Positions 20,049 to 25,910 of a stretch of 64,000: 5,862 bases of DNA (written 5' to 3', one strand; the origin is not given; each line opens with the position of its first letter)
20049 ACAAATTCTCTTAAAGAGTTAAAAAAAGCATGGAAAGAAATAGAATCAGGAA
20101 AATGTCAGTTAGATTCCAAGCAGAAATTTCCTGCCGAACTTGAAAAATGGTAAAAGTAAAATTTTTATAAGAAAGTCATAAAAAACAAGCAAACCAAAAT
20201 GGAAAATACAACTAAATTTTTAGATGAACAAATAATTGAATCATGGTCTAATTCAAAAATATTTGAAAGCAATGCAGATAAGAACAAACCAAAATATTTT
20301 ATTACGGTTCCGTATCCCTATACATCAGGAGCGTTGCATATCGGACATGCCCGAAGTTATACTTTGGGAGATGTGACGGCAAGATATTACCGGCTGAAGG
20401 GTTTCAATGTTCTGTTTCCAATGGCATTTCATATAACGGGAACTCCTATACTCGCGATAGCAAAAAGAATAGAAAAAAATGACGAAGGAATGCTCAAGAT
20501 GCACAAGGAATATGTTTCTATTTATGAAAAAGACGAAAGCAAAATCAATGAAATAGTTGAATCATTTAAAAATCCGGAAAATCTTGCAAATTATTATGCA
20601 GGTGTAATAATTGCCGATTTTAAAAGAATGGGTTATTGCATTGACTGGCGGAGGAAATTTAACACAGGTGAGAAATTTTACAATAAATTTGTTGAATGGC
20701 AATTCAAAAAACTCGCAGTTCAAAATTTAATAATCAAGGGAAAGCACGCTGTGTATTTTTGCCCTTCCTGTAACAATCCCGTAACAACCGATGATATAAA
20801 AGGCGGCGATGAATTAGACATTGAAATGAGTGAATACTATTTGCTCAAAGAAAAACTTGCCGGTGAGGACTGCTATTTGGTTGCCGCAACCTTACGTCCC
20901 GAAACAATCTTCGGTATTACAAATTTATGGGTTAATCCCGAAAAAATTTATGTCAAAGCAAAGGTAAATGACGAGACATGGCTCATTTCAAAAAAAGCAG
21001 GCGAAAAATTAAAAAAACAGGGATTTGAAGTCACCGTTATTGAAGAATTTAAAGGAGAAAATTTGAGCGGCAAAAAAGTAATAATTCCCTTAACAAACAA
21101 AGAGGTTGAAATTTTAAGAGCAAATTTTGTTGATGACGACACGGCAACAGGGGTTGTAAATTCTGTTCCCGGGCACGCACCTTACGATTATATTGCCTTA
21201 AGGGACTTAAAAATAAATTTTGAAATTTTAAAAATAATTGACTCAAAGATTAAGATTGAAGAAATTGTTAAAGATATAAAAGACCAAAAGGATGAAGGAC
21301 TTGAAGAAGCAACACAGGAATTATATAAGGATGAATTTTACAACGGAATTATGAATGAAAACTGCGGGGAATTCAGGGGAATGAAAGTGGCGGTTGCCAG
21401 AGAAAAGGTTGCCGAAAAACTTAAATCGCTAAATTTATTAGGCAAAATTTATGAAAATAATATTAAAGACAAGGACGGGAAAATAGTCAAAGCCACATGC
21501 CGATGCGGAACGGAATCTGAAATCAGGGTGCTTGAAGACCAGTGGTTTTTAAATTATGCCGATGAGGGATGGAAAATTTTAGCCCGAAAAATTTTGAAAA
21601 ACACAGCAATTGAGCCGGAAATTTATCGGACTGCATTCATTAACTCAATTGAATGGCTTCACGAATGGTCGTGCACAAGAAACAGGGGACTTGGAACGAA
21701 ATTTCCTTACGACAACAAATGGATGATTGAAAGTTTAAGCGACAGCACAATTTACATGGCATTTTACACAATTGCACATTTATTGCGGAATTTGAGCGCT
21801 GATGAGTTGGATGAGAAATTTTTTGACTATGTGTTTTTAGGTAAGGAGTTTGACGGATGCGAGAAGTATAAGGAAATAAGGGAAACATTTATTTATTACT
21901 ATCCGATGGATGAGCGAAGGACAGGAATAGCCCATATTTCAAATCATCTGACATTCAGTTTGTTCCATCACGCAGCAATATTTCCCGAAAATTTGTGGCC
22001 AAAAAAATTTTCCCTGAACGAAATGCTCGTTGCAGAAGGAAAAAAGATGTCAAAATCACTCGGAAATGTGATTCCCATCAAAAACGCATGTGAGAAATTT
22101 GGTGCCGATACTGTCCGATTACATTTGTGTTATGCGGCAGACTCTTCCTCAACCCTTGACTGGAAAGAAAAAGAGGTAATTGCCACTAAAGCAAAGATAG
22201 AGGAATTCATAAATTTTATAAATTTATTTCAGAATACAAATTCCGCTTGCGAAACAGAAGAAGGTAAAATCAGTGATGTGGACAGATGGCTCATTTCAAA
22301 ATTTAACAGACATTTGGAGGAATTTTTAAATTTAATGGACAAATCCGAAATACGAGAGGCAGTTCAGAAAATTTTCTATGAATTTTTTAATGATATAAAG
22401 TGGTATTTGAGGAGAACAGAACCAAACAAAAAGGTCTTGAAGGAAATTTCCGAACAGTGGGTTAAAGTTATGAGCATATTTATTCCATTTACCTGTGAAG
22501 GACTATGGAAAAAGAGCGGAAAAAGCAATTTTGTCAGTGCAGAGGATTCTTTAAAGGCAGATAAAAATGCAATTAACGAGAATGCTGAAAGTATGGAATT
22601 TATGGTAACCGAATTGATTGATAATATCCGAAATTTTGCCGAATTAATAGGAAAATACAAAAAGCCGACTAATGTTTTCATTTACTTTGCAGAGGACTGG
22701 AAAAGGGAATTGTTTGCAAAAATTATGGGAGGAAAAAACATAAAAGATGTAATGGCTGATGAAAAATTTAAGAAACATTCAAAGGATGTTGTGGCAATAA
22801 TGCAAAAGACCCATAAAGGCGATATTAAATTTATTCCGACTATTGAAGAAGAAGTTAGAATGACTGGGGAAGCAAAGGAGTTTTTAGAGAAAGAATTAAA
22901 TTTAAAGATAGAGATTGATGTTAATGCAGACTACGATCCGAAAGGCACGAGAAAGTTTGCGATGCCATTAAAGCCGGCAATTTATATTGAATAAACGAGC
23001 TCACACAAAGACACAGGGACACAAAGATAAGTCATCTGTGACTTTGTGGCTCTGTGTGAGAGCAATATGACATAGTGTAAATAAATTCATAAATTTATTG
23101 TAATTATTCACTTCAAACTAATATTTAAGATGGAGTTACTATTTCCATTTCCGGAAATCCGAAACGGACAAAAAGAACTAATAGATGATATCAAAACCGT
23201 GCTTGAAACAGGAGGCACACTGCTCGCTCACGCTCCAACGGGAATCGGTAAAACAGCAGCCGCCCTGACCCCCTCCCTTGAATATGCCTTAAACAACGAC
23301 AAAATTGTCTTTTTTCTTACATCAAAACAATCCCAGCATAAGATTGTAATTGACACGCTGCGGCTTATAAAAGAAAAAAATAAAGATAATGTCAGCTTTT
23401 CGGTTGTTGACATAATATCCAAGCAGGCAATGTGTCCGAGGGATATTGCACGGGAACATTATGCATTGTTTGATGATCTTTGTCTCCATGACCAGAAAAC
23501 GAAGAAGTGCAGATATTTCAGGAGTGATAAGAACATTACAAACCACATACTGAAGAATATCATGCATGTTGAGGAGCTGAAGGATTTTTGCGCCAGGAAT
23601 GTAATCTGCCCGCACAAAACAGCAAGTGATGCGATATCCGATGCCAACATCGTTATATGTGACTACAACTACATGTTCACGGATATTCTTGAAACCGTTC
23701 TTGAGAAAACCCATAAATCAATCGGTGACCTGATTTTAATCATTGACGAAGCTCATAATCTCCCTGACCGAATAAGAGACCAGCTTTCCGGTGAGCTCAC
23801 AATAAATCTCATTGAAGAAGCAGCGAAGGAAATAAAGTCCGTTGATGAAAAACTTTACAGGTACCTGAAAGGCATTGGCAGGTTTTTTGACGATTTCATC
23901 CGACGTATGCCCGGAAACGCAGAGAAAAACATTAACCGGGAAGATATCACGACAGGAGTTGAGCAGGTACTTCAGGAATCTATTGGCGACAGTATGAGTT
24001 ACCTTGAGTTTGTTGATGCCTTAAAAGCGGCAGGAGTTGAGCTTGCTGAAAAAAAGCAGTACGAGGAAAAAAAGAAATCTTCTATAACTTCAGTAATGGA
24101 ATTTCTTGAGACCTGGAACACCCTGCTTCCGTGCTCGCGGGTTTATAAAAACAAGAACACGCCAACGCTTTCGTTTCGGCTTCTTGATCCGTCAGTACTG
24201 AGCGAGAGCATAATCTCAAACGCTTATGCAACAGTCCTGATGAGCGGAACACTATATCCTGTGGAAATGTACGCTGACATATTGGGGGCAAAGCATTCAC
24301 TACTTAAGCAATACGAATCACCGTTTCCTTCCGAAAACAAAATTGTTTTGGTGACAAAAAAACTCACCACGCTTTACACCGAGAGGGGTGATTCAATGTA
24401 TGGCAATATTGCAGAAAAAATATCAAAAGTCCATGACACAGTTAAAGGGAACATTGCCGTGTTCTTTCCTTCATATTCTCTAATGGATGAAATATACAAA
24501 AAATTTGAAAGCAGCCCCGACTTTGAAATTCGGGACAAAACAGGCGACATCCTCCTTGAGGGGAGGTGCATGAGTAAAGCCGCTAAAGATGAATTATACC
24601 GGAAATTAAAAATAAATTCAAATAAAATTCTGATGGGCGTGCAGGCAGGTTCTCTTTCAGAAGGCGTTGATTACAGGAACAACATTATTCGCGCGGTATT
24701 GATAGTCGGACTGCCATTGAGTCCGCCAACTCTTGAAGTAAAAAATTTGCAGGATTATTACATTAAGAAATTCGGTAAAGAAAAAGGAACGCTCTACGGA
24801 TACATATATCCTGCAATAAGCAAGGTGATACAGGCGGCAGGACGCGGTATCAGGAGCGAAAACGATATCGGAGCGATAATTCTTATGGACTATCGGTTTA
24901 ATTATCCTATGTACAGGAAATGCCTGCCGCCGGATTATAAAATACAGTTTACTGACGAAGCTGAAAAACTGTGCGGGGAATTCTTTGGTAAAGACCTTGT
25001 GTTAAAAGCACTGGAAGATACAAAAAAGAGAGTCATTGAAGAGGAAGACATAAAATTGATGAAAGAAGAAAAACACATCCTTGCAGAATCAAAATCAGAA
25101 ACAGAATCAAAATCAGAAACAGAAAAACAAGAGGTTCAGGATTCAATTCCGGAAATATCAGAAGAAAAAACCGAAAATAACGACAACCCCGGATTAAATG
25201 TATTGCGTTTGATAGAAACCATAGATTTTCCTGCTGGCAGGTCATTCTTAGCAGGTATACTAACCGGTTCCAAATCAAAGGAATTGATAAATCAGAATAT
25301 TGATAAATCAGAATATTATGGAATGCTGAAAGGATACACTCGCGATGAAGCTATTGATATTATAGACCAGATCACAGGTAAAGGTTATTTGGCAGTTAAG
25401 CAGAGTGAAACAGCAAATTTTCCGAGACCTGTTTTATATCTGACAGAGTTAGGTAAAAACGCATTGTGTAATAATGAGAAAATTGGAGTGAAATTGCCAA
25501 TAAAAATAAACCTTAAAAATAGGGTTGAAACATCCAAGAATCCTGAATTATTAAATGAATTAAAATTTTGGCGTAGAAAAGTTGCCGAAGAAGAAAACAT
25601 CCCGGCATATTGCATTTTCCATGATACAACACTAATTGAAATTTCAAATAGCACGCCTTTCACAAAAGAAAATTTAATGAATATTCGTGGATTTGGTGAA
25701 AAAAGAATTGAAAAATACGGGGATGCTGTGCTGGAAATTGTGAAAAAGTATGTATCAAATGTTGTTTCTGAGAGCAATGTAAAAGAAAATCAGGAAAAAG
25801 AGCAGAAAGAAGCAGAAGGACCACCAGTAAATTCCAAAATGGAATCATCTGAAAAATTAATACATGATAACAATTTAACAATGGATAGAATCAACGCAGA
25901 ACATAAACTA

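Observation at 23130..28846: Giant XPD - RQC/HRDC - RecQ - ComF(PRTase) fusion ORF translationally coupled to DprA in an archaeon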

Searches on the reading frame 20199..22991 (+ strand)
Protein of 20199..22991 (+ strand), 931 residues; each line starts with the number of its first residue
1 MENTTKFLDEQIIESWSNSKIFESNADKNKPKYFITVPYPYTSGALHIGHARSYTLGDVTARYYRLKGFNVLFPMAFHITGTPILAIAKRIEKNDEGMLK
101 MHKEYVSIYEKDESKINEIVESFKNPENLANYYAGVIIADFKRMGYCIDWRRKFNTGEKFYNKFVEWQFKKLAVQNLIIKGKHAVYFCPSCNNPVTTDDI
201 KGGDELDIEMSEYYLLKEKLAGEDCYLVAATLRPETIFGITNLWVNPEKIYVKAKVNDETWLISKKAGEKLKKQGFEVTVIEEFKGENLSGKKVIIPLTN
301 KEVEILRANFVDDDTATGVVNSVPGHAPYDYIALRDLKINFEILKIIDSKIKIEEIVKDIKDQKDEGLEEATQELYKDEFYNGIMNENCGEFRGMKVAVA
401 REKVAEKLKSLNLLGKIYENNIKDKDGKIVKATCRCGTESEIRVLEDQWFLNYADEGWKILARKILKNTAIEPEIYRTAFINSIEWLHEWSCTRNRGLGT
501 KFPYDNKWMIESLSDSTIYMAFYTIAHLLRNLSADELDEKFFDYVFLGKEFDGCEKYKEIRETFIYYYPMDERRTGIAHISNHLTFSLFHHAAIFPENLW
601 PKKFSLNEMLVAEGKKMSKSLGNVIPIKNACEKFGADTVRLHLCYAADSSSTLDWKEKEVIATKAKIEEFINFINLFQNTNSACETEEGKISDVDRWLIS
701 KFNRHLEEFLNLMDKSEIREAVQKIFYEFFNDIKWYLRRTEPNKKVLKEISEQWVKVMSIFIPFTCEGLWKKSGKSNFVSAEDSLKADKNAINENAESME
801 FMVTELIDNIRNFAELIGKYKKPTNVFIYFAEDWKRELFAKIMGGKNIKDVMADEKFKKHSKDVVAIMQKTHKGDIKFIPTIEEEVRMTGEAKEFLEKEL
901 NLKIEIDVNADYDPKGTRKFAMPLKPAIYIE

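Call 6: search_protein_families(library=pfam, proteins=[window:20199-22991:+], max_evalue=0.01)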
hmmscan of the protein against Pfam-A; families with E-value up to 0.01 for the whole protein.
window:20199-22991:+ (931 aa): 6 families
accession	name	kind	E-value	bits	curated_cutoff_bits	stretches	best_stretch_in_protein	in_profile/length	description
PF00133.28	tRNA-synt_1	-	4.1e-40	138.3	22.7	1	11-651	1-409/414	tRNA synthetases class I (I, L, M and V)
PF09334.17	tRNA-synt_1g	-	2.1e-22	79.9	20.1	2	33-111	1-80/391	tRNA synthetases class I (M)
PF08264.19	Anticodon_1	-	1.6e-20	74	25.1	1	695-821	1-133/148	Anticodon-binding domain of tRNA ligase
PF01406.26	tRNA-synt_1e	-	3.2e-12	46.9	27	2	599-662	236-298/301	tRNA synthetases class I (C) catalytic domain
PF13603.12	tRNA-synt_1_2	-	7.7e-12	45.5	25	1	229-408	25-184/185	Leucyl-tRNA synthetase, editing domain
PF01921.24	tRNA-synt_1f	-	0.0036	16.7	27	0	601-661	267-326/360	tRNA synthetases class I (K)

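Call 61: find_homologous_proteins(query=window:20199-22991:+, max_evalue=1e-50)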
Query window:20199-22991:+ (931 aa): 5563 proteins with E <= 1e-50 among 8000 candidates; the best 120 are listed.
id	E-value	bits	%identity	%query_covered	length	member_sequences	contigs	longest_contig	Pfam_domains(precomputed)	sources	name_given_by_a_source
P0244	0.0e+0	2130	100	100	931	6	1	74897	PF09334.18,PF01406.26,PF08264.20,PF13603.13,PF00133.29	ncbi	-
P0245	0.0e+0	1801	84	100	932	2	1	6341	PF09334.18,PF01406.26,PF08264.20,PF13603.13,PF00133.29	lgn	-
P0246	0.0e+0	1722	80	100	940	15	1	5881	PF09334.18,PF01406.26,PF08264.20,PF13603.13,PF00133.29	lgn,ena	-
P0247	0.0e+0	1714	80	99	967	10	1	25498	PF09334.18,PF01406.26,PF08264.20,PF13603.13,PF00133.29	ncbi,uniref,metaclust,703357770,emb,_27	ncbi:Leucine--tRNA ligase [groundwater metagenome]|uniref:leucine--tRNA ligase n=1 Tax=groundwater m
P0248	0.0e+0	1703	80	100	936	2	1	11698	PF09334.18,PF01406.26,PF08264.20,PF13603.13,PF00133.29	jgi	-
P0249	0.0e+0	1690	78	99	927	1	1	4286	PF09334.18,PF01406.26,PF08264.20,PF13603.13,PF00133.29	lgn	-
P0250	0.0e+0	1569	74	99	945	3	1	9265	PF09334.18,PF01406.26,PF08264.20,PF13603.13,PF00133.29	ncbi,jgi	-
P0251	0.0e+0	1231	58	99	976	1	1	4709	PF09334.18,PF01406.26,PF08264.20,PF13603.13,PF00133.29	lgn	-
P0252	0.0e+0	1223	60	99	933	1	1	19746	PF09334.18,PF01406.26,PF08264.20,PF13603.13,PF00133.29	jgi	-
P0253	0.0e+0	1072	51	100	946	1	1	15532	PF09334.18,PF01406.26,PF08264.20,PF13603.13,PF00133.29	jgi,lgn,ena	-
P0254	0.0e+0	1070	50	100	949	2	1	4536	PF09334.18,PF01406.26,PF08264.20,PF13603.13,PF00133.29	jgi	-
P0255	0.0e+0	1068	52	99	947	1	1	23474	PF09334.18,PF01406.26,PF08264.20,PF13603.13,PF00133.29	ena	-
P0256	0.0e+0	1063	51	100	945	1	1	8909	PF09334.18,PF01406.26,PF08264.20,PF13603.13,PF00133.29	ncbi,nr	ncbi:MAG: leucine--tRNA ligase [Candidatus Altiarchaeota archaeon]|nr:leucine--tRNA ligase [Candidat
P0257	0.0e+0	1058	51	98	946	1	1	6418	PF09334.18,PF01406.26,PF08264.20,PF13603.13,PF00133.29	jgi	jgi:leucyl-tRNA synthetase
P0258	0.0e+0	1056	51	100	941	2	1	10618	PF09334.18,PF01406.26,PF08264.20,PF13603.13,PF00133.29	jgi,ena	-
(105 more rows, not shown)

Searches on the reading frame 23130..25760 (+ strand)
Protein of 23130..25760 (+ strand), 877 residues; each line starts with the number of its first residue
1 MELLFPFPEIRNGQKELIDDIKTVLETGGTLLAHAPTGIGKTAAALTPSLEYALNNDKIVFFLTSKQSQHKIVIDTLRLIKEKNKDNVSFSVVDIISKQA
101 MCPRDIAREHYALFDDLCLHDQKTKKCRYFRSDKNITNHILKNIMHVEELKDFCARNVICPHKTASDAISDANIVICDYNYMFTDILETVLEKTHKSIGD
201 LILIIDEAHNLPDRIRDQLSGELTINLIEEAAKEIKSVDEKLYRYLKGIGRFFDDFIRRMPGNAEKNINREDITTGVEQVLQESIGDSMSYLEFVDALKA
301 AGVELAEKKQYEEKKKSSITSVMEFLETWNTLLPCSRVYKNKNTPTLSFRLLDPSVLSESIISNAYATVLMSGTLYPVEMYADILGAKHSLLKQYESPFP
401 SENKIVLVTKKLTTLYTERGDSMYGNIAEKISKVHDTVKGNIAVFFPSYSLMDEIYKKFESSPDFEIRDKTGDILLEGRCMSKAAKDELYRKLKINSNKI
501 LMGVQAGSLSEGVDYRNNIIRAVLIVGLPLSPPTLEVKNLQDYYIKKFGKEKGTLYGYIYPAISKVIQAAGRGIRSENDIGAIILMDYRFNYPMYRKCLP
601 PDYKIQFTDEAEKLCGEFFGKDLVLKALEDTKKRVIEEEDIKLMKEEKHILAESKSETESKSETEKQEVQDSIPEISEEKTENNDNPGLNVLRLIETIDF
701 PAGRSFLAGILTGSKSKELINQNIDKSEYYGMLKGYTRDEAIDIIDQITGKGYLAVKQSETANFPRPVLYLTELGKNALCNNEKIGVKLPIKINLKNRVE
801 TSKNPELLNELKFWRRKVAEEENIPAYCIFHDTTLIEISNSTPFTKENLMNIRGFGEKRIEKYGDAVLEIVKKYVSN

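Call 39: find_related_loci(query=A2, collection=genome_contigs, flank=10000)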
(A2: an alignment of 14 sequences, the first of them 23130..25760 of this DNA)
Query A2 (877 aa) in genome_contigs; peptide patterns used: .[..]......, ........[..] (x = any residue, [..] = any of these).
600 stretches matched a pattern (row limit reached: there are more); 572 encode a relative of the query (tblastn E <= 1e-3); the best 80 are kept; 80 distinct loci.
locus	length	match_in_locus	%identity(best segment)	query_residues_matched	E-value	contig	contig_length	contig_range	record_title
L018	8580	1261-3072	53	4-624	0e+0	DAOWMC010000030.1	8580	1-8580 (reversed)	MAG TPA_asm: Methanobacteriota archaeon isolate CSMAG_2992 CSMAG_2992_k141_2617637_length_8580_cov_126.9008, whole genom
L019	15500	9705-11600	49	4-625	0e+0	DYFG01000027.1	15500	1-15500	MAG TPA_asm: Nitrosotalea sp. isolate BE2011_44_29 Afr_mines_BE2011_1032_length_15500_cov_12_305665, whole genome shotgu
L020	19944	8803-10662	47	4-619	0e+0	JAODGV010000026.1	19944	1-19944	MAG: Methanosarcinales archaeon isolate Barite_M1_B69-AMOR_4 10ROV5WB_contig_13632, whole genome shotgun sequence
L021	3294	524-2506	46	3-619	0e+0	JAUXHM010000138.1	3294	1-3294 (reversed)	MAG: Methanophagales archaeon isolate CSMAG_2955 CSMAG_2955_k119_1056879_length_3294_cov_22.0321, whole genome shotgun s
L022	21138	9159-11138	46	5-619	0e+0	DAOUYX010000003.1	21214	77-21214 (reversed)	MAG TPA_asm: Methanosarcinales archaeon isolate CSMAG_938 CSMAG_938_k141_2927342_length_21214_cov_12.4051, whole genome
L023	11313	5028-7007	47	5-619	0e+0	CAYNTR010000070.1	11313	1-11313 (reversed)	MAG TPA_asm: uncultured Halobacteria archaeon isolate binchicken_co395_157 genome assembly, contig: NODE_1810_length_113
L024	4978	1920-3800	47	2-620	0e+0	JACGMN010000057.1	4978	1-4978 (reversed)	MAG: Methanophagales archaeon isolate ANME-1-LC k127_1217827, whole genome shotgun sequence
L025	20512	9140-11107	46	5-619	0e+0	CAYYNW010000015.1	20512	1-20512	MAG TPA_asm: uncultured Halobacteria archaeon isolate SRP098346_co1_161 genome assembly, contig: NODE_2466_length_20512_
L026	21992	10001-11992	46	5-619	0e+0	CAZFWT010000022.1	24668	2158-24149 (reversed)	MAG TPA_asm: uncultured Halobacteria archaeon isolate SRP178699_co2_296 genome assembly, contig: NODE_1196_length_24668_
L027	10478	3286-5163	47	4-615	0e+0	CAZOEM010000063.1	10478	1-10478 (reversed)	MAG TPA_asm: uncultured Halobacteria archaeon isolate binchicken_co116_93 genome assembly, contig: NODE_7149_length_1047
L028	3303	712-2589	48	4-615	0e+0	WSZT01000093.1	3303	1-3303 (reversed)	MAG: Methanophagales archaeon isolate GLR107 c_000000299565, whole genome shotgun sequence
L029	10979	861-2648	44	4-604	5e-164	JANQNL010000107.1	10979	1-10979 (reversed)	MAG: Thermoplasmatota archaeon isolate PL23a_bin.128 k99_1605751, whole genome shotgun sequence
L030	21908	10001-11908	42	4-621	2e-158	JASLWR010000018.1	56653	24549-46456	MAG: Thermoplasmatota archaeon isolate ETNP2_MAG_1 NODE_18_length_56653_cov_3.823388, whole genome shotgun sequence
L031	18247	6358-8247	49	4-619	0e+0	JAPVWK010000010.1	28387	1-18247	MAG: Methanophagales archaeon isolate HMR2_5 HMR2_5_000000000010, whole genome shotgun sequence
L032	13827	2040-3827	40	5-609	2e-147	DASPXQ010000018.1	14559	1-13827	MAG TPA_asm: Thermoplasmata archaeon isolate SMAG_U11571 k141_206292, whole genome shotgun sequence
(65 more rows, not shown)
